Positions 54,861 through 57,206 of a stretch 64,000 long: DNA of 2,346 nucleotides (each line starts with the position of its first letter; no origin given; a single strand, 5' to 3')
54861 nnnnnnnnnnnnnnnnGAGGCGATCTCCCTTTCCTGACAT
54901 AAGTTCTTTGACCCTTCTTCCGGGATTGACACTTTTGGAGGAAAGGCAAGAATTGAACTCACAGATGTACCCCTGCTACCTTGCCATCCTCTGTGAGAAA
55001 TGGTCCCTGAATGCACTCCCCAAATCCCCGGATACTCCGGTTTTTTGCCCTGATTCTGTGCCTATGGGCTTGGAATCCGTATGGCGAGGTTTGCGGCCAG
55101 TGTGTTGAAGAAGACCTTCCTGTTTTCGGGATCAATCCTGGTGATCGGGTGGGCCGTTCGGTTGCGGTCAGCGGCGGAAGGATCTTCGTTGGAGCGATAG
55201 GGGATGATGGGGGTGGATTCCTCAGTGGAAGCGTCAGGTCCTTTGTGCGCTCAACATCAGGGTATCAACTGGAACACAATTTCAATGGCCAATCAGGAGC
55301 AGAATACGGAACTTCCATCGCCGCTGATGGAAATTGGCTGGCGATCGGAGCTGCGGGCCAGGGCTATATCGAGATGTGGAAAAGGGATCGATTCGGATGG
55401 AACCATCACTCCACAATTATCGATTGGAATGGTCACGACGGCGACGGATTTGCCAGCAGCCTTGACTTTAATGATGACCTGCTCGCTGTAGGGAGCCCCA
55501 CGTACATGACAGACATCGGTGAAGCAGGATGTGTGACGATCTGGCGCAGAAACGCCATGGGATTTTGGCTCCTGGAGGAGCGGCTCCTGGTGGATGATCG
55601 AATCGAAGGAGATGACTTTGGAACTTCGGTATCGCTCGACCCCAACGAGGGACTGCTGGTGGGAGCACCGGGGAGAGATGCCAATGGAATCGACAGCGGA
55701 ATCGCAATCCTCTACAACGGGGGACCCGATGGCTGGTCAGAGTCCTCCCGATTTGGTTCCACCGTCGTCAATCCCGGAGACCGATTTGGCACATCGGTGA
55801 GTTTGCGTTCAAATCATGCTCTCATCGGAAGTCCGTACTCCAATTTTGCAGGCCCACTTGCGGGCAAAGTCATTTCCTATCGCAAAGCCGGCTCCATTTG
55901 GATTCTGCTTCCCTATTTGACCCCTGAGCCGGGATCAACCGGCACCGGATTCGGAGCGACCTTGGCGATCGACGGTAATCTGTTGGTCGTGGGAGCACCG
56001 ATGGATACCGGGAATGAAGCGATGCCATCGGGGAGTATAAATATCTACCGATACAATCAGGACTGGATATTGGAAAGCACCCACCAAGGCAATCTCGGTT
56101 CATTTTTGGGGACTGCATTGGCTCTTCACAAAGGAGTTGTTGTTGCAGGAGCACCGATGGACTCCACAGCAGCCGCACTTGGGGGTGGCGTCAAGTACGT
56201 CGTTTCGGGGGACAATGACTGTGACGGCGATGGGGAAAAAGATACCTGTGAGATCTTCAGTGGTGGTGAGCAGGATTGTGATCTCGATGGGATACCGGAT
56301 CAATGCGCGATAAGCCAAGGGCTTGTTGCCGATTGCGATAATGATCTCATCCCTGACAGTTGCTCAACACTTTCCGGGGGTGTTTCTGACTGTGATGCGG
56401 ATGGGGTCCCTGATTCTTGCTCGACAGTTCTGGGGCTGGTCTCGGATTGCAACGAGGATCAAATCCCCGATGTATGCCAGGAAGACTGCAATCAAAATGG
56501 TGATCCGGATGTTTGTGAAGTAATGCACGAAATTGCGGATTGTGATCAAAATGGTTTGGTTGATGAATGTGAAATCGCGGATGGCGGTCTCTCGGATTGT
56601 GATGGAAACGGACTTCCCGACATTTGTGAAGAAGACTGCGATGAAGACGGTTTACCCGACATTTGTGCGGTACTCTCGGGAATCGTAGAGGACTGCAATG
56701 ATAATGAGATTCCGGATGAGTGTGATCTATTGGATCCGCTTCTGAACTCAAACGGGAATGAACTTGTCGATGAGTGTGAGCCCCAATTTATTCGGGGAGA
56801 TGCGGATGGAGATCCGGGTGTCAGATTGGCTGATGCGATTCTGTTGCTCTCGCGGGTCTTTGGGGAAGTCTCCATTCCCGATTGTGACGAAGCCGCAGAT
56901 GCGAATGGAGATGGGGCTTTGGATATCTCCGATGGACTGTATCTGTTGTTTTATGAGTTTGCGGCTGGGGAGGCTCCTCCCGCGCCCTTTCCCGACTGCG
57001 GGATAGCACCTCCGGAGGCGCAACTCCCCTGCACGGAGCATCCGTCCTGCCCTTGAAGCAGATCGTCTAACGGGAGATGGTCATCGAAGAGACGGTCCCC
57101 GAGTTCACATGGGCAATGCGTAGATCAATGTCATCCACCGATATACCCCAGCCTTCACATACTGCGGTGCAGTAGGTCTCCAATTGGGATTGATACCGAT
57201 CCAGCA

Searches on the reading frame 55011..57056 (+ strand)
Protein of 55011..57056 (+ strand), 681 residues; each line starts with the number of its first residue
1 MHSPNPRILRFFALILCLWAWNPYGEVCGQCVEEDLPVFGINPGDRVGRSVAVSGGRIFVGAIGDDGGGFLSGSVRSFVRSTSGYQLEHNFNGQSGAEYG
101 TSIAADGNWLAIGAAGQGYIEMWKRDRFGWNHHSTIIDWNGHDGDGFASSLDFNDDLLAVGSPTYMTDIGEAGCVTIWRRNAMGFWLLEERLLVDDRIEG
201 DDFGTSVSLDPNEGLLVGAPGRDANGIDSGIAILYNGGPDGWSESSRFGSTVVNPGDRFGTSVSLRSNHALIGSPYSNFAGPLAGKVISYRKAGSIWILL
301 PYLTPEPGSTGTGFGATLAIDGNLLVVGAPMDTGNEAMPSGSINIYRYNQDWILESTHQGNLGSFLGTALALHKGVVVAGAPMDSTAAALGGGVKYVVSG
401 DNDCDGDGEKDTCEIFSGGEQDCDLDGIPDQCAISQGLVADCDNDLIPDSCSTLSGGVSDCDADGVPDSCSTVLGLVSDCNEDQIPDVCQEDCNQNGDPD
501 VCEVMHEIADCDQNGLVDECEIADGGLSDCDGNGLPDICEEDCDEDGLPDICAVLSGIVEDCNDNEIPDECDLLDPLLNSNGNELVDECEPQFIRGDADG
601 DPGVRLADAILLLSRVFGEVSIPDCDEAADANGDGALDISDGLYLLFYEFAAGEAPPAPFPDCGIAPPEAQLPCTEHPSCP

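Call 52: search_protein_families(library=pfam, proteins=[window:55011-57056:+], max_evalue=0.001)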
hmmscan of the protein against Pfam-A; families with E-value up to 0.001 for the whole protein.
window:55011-57056:+ (681 aa): 1 family
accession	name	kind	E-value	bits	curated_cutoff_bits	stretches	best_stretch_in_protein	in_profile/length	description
PF14312.12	FG-GAP_2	-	2.3e-35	120.9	23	4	186-232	1-46/49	FG-GAP repeat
